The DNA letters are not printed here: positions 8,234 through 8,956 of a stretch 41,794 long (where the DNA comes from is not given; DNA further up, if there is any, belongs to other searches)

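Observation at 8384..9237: Split MaoC hydratase (non-catalytic half + catalytic half, TAATG-coupled) next to the ACAD pair: igr-like module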

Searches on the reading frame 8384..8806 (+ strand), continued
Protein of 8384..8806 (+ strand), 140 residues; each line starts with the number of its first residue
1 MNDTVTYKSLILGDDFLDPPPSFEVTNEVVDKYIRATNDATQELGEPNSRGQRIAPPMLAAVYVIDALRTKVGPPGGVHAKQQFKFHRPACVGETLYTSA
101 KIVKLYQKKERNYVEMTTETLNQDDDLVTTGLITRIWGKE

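Call 25: find_encoding_contigs(protein=P0013, flank=10000, max_places=1)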
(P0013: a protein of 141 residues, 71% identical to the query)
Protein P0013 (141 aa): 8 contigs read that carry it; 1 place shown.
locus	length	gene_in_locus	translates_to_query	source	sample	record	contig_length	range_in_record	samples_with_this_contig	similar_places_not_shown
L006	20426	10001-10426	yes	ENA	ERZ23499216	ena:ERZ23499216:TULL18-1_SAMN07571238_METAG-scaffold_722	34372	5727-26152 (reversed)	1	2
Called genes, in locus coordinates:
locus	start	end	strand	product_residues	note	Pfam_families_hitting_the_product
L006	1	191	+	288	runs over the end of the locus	PF02515:CoA_transf_3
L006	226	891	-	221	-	PF00881:Nitroreductase, PF14512:TM1586_NiRdase (faint)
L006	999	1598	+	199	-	PF00440:TetR_N, PF17932:TetR_C_24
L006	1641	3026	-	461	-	PF03972:MmgE_PrpD_N, PF19305:MmgE_PrpD_C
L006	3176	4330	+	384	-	PF02771:Acyl-CoA_dh_N, PF02770:Acyl-CoA_dh_M, PF00441:Acyl-CoA_dh_1, PF08028:Acyl-CoA_dh_2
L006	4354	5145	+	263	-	PF00378:ECH_1, PF16113:ECH_2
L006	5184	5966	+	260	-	PF00378:ECH_1, PF16113:ECH_2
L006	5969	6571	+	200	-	PF00132:Hexapep, PF25087:GMPPB_C (weak), PF14602:Hexapep_2 (faint), PF25084:LbH_EIF2B (weak), PF00132:Hexapep (weak)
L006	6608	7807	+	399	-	PF02771:Acyl-CoA_dh_N, PF02770:Acyl-CoA_dh_M, PF00441:Acyl-CoA_dh_1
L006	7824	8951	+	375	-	PF02771:Acyl-CoA_dh_N, PF02770:Acyl-CoA_dh_M, PF00441:Acyl-CoA_dh_1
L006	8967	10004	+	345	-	PF00753:Lactamase_B, PF21221:B_lactamase-like_C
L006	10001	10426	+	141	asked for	PF13452:FAS1_DH_region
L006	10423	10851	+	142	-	PF01575:MaoC_dehydratas, PF13452:FAS1_DH_region (weak)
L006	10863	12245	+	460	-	PF00501:AMP-binding, PF14535:AMP-binding_C_2 (weak)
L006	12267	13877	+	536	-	PF01039:Carboxyl_trans, PF03255:ACCA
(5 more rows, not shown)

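Call 32: find_related_loci(query=A2, collection=genome_contigs, flank=10000)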
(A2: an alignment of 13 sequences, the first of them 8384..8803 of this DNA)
Query A2 (140 aa) in genome_contigs; peptide patterns used: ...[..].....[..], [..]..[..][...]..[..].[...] (x = any residue, [..] = any of these).
45 stretches matched a pattern; 34 encode a relative of the query (tblastn E <= 1e-3); 34 distinct loci.
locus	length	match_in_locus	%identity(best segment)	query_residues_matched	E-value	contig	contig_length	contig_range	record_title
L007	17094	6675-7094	73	1-140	2e-70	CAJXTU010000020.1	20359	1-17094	MAG TPA_asm: uncultured Cycloclasticus sp. isolate SRR3933198_bin.5_MetaBAT_v2.12.1_MAG genome assembly, contig: NODE_21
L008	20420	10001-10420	72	1-140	2e-69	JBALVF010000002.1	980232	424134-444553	MAG: Cycloclasticus sp. isolate 5NakV-01 NODE_3_length_980232_cov_704.556283, whole genome shotgun sequence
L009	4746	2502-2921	72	1-140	3e-69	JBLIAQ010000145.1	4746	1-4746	MAG: Cycloclasticus sp. isolate 3300045789_19 Ga0491190_0012358, whole genome shotgun sequence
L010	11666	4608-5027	72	1-140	6e-69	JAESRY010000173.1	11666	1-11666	MAG: Cycloclasticus sp. isolate NORP271 Contig_source1382A_10544, whole genome shotgun sequence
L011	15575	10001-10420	71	1-140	4e-69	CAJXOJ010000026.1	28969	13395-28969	MAG TPA_asm: uncultured Cycloclasticus sp. isolate SRR3933174_bin.9_MetaBAT_v2.12.1_MAG genome assembly, contig: NODE_99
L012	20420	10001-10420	74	1-140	1e-68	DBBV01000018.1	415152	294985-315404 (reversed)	MAG TPA_asm: Methylococcaceae bacterium UBA975 UBA975_contig_3910, whole genome shotgun sequence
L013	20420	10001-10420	70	1-140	7e-67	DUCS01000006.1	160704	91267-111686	MAG TPA_asm: Cycloclasticus sp. isolate UWMA-0335 NODE_131_length_160704_cov_1.485944, whole genome shotgun sequence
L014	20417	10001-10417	71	1-139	2e-66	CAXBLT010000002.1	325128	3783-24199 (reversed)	MAG TPA_asm: uncultured Gammaproteobacteria bacterium isolate ERR2762121_binner13_Refined_69 genome assembly, contig: ER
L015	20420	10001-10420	69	1-140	4e-66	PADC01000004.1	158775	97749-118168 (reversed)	MAG: Cycloclasticus sp. isolate NAT157 MHASMcontig_923349, whole genome shotgun sequence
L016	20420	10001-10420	71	1-140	7e-66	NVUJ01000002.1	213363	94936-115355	MAG: Cycloclasticus sp. isolate NORP92 Contig_source1383C_137, whole genome shotgun sequence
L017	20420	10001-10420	68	1-140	1e-64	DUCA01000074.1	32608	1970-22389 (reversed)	MAG TPA_asm: Cycloclasticus sp. isolate UWMA-0316 NODE_1857_length_32608_cov_0.376480, whole genome shotgun sequence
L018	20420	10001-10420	69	1-140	1e-64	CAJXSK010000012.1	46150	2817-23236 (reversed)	MAG TPA_asm: uncultured Piscirickettsiaceae bacterium isolate SRR3933254_bin.16_MetaBAT_v2.12.1_MAG genome assembly, con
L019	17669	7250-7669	69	1-140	3e-64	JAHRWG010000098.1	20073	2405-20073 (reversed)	MAG: Cycloclasticus sp. isolate DC_out13 k91_2368619, whole genome shotgun sequence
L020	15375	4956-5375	64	1-140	4e-63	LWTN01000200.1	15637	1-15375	MAG: Cycloclasticus sp. symbiont of Poecilosclerida sp. M isolate specimen M Ga0097675_1200, whole genome shotgun sequen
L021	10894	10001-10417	67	1-139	2e-62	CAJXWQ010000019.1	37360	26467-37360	MAG TPA_asm: uncultured Cellvibrionales bacterium isolate SRR3580189_bin.18_MetaBAT_v2.12.1_MAG genome assembly, contig:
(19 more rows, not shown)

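Call 34: search_solved_structures(query=A1, max_evalue=1, show_alignments=4)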
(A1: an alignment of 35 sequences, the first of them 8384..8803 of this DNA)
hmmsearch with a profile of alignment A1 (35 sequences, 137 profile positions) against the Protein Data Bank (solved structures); distinct sequences matched with E-value up to 1: 27.
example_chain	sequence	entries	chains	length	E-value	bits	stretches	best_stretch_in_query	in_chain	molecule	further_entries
5cpg_A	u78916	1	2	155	1.8e-14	57.3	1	5-131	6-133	(R)-specific enoyl-CoA hydratase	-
8y21_C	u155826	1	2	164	1.9e-11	47.5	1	12-132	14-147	(3R)-hydroxyacyl-ACP dehydratase subunit HadA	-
4rlj_A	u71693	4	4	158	2e-11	47.5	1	12-132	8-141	(3R)-hydroxyacyl-ACP dehydratase subunit HadA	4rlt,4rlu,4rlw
7svt_A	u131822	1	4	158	2e-11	47.5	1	12-132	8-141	HadA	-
5zy8_A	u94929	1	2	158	2.3e-10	44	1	18-132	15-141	UPF0336 protein Rv0637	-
5i7n_A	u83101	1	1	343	8.6e-10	42.2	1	12-133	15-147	MaoC-like dehydratase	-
8pwz_A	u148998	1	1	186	1.4e-09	41.5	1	11-133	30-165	UPF0336 protein Rv0504c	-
3exz_A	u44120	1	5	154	9e-09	38.9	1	8-131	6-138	MaoC-like dehydratase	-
4rv2_A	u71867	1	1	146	1.1e-08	38.6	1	12-132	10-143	UPF0336 protein MSMEG_1340/MSMEI_1302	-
4v12_A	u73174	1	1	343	1.2e-08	38.5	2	12-133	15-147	MAOC LIKE DOMAIN PROTEIN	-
1q6w_A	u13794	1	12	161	1.8e-07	34.6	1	4-130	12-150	monoamine oxidase regulatory protein, putative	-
1iq6_A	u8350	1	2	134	4.4e-06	30.2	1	10-132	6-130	(R)-SPECIFIC ENOYL-COA HYDRATASE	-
3ir3_A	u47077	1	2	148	7.4e-05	26.2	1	10-102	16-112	3-hydroxyacyl-thioester dehydratase 2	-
4ffu_A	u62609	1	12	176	0.00084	22.8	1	48-134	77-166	oxidase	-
2b3m_A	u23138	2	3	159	0.001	22.5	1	33-101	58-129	hypothetical protein AF1124 | putative dehydratase AF1124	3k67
4w78_A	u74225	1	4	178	0.39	14.1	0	23-64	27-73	Hydratase ChsH1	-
4wnb_A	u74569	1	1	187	0.44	14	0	23-64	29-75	Hydratase ChsH2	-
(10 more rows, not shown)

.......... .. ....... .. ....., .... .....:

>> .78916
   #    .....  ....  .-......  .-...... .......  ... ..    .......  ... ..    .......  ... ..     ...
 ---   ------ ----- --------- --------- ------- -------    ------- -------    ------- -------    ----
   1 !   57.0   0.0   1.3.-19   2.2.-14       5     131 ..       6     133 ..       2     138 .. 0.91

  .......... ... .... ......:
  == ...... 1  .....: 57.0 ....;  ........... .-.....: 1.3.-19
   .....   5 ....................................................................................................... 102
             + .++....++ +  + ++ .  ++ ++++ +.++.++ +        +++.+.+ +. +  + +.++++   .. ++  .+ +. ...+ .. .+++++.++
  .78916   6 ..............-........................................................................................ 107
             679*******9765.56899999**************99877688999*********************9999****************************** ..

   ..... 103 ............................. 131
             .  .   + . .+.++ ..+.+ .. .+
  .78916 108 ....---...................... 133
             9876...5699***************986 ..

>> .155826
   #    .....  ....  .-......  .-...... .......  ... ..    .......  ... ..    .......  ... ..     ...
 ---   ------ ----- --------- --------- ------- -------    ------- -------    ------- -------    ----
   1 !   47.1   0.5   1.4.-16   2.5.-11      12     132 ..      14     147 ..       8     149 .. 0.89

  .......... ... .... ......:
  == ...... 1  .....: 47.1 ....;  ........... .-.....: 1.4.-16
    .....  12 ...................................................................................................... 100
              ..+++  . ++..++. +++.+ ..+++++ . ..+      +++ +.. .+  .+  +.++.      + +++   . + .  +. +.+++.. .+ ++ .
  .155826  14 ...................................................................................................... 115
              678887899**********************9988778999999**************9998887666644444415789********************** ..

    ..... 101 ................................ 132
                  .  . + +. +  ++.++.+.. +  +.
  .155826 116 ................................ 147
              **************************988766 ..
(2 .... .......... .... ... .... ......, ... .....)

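Call 45: search_protein_families(library=pfam, proteins=[P0092, P0197, P0101, P0167, P0194, P0115, P0177, P0193, P0185, P0060], max_evalue=0.001)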
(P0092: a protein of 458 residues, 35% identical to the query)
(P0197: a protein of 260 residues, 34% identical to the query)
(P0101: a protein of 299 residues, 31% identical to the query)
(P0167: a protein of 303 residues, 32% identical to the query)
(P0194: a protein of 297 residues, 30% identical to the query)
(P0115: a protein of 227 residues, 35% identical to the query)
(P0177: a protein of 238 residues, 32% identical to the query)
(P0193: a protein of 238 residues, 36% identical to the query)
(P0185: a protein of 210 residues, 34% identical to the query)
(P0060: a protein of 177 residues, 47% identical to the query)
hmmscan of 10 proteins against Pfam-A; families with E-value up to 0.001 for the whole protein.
P0092 (458 aa): 3 families
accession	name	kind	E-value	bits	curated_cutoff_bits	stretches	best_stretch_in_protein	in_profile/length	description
PF00682.25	HMGL-like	-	8.1e-39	134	29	1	9-293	2-260/260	HMGL-like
PF13452.11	FAS1_DH_region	-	6e-11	43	22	1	327-446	3-128/132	FAS1-like, dehydratase domain region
PF01575.25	MaoC_dehydratas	-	0.00044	20.3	27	1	338-437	18-117/123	MaoC like domain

P0197 (260 aa): 2 families
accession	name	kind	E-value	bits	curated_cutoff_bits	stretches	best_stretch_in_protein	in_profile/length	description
PF01796.24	OB_ChsH2_C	-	3.2e-25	88.3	27.1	1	53-118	1-65/65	ChsH2, C-terminal OB-fold domain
PF12172.15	zf-ChsH2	-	4.9e-06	26.7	23.2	1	19-51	4-36/37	ChsH2, rubredoxin-like zinc ribbon domain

P0101 (299 aa): 4 families
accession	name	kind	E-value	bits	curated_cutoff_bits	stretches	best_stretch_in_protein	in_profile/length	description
PF13452.11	FAS1_DH_region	-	6.1e-27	94.8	22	2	1-122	3-130/132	FAS1-like, dehydratase domain region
PF01575.25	MaoC_dehydratas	-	7.3e-26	90.6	27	2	177-266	17-107/123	MaoC like domain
PF13279.12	4HBT_2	-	0.00018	22.3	25.5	0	240-292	51-100/122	Thioesterase-like superfamily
PF22622.2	MFE-2_hydrat-2_N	-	0.00063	20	27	0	224-293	54-126/130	MFE-2 hydratase 2 N-terminal domain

P0167 (303 aa): 2 families
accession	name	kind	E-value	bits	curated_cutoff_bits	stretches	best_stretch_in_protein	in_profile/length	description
PF01575.25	MaoC_dehydratas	-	4.8e-19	68.6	27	1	166-260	8-103/123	MaoC like domain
PF13452.11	FAS1_DH_region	-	6.7e-11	42.9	22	1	17-117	2-114/132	FAS1-like, dehydratase domain region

P0194 (297 aa): 2 families
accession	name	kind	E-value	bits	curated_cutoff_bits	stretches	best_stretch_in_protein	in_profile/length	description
PF01575.25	MaoC_dehydratas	-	1e-05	25.6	27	0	45-111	36-103/123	MaoC like domain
PF03061.28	4HBT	-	0.0002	22.1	20.6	0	88-110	35-57/79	Thioesterase superfamily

P0115 (227 aa): 1 family
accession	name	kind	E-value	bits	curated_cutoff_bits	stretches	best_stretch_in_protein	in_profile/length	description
PF13452.11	FAS1_DH_region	-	0.00032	21.3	22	1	97-217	4-130/132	FAS1-like, dehydratase domain region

P0177 (238 aa): 2 families
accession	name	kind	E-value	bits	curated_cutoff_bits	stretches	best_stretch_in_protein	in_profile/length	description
PF01575.25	MaoC_dehydratas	-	3.4e-19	69.1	27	2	24-115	18-109/123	MaoC like domain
PF13452.11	FAS1_DH_region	-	2.3e-16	60.6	22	1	13-134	3-130/132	FAS1-like, dehydratase domain region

P0193 (238 aa): 3 families
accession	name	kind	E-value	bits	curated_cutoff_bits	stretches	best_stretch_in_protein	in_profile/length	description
PF01575.25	MaoC_dehydratas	-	1.7e-24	86.2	27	1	19-111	16-109/123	MaoC like domain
PF13452.11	FAS1_DH_region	-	2.5e-12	47.5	22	1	18-127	11-129/132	FAS1-like, dehydratase domain region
PF03061.28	4HBT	-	0.00053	20.7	20.6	0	80-106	33-59/79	Thioesterase superfamily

P0185 (210 aa): 2 families
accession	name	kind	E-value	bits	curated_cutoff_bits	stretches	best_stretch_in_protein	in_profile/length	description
PF01575.25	MaoC_dehydratas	-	4.1e-27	94.7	27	1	22-120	15-114/123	MaoC like domain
PF13452.11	FAS1_DH_region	-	1.4e-10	41.8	22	1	19-133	8-131/132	FAS1-like, dehydratase domain region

P0060 (177 aa): 1 family
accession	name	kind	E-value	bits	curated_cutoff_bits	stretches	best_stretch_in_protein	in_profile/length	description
PF13452.11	FAS1_DH_region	-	2.8e-05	24.7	22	1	90-164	48-129/132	FAS1-like, dehydratase domain region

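Call 52: predict_structure(alignment_id=A3)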
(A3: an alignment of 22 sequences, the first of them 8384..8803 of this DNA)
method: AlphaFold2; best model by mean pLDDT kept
length: 140 residues; sequences in the alignment: 22
mean_pLDDT: 86.9   pTM: 0.79
mean pLDDT of the five models: 86.9, 85.0, 85.0, 83.3, 82.9
residues with pLDDT >= 90: 74; 70-90: 54; 50-70: 11; < 50: 1
segments of 3 or more residues with pLDDT < 50: none
pLDDT, mean of each block of 10 residues (from residue 1): 75 90 94 91 86 88 78 67 89 95 92 93 96 83
secondary structure, 60 per line:
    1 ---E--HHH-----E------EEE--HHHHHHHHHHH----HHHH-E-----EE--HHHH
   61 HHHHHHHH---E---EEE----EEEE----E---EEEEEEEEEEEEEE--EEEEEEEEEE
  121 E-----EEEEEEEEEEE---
elements in order: E22-24 H27-37 H42-45 H57-68 E76-78 E83-86 E95-108 E111-121 E127-137

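Call 56: fold_search(model_id=the predicted structure, library=pdb)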
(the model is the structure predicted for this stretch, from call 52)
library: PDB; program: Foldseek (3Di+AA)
matches with E <= 10: 1634; with E <= 0.001: 106
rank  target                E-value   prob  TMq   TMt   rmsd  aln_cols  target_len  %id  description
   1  4ffu_B                6.4e-08  1.00  0.73  0.69   3.8       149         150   18  CRYSTAL STRUCTURE OF putative MaoC-like (monoamine oxidase-like) protein, similar to NodN from Sinorhizo Bium meliloti (released 2012-06-13)
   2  4ffu_J                7.6e-08  1.00  0.79  0.77   3.1       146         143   18  CRYSTAL STRUCTURE OF putative MaoC-like (monoamine oxidase-like) protein, similar to NodN from Sinorhizo Bium meliloti (released 2012-06-13)
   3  4ffu_I                8.9e-08  1.00  0.81  0.73   2.6       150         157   17  CRYSTAL STRUCTURE OF putative MaoC-like (monoamine oxidase-like) protein, similar to NodN from Sinorhizo Bium meliloti (released 2012-06-13)
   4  4ffu_D                1.0e-07  1.00  0.78  0.74   3.3       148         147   18  CRYSTAL STRUCTURE OF putative MaoC-like (monoamine oxidase-like) protein, similar to NodN from Sinorhizo Bium meliloti (released 2012-06-13)
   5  4ffu_A                1.0e-07  1.00  0.73  0.67   3.6       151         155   17  CRYSTAL STRUCTURE OF putative MaoC-like (monoamine oxidase-like) protein, similar to NodN from Sinorhizo Bium meliloti (released 2012-06-13)
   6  4ffu_C                1.1e-07  1.00  0.78  0.73   3.0       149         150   17  CRYSTAL STRUCTURE OF putative MaoC-like (monoamine oxidase-like) protein, similar to NodN from Sinorhizo Bium meliloti (released 2012-06-13)
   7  4rlw_A                1.4e-07  1.00  0.72  0.67   3.2       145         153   20  Crystal Structure of (3R)-hydroxyacyl-ACP dehydratase HadAB hetero-dimer from Mycobacterium tuberculosis complexed wit (released 2015-10-21)
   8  5cpg_A                1.5e-07  1.00  0.77  0.70   2.9       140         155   21  R-Hydratase PhaJ1 from Pseudomonas aeruginosa in the unliganded form (released 2015-10-07)
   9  4rlt_A                1.6e-07  1.00  0.72  0.66   3.2       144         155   19  Crystal Structure of (3R)-hydroxyacyl-ACP dehydratase HadAB hetero-dimer from Mycobacterium tuberculosis complexed wit (released 2015-10-21)
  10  4ffu_E                1.6e-07  1.00  0.80  0.74   2.9       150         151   17  CRYSTAL STRUCTURE OF putative MaoC-like (monoamine oxidase-like) protein, similar to NodN from Sinorhizo Bium meliloti (released 2012-06-13)
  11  7svt_O                1.6e-07  1.00  0.74  0.68   3.1       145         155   19  Mycobacterium tuberculosis 3-hydroxyl-ACP dehydratase HadAB in complex with 1,3-diarylpyrazolyl-acylsulfonamide inhibi (released 2022-11-16)
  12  4rlu_A                1.7e-07  1.00  0.73  0.68   3.1       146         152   18  Crystal Structure of (3R)-hydroxyacyl-ACP dehydratase HadAB hetero-dimer from Mycobacterium tuberculosis complexed wit (released 2015-10-21)
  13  4ffu_H                2.1e-07  1.00  0.80  0.72   2.9       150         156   17  CRYSTAL STRUCTURE OF putative MaoC-like (monoamine oxidase-like) protein, similar to NodN from Sinorhizo Bium meliloti (released 2012-06-13)
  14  1q6w_C                2.1e-07  1.00  0.78  0.72   3.2       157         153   19  X-Ray structure of Monoamine oxidase regulatory protein from Archaeoglobus fulgius (released 2003-11-18)
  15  3exz_B                3.2e-07  1.00  0.77  0.74   3.0       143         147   17  Crystal structure of the MaoC-like dehydratase from Rhodospirillum rubrum. Northeast Structural Genomics Consortium ta (released 2008-10-28)
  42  4w78_F                5.6e-05  1.00  0.73  0.79   2.7       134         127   10  Crystal structure of the ChsH1-ChsH2 complex from Mycobacterium tuberculosis (released 2014-10-08)
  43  4w78_C                6.3e-05  1.00  0.68  0.55   4.0       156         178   14  Crystal structure of the ChsH1-ChsH2 complex from Mycobacterium tuberculosis (released 2014-10-08)
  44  4w78_A                7.4e-05  1.00  0.68  0.57   3.6       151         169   14  Crystal structure of the ChsH1-ChsH2 complex from Mycobacterium tuberculosis (released 2014-10-08)
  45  4w78_E                8.3e-05  1.00  0.68  0.58   3.5       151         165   14  Crystal structure of the ChsH1-ChsH2 complex from Mycobacterium tuberculosis (released 2014-10-08)
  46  4wnb_A                8.3e-05  1.00  0.66  0.56   4.1       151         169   14  Crystal structure of the ChsH1-ChsH2 complex from Mycobacterium tuberculosis bound to 3-OPC-CoA (released 2014-10-29)
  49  4w78_B                1.1e-04  1.00  0.72  0.79   2.8       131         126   11  Crystal structure of the ChsH1-ChsH2 complex from Mycobacterium tuberculosis (released 2014-10-08)
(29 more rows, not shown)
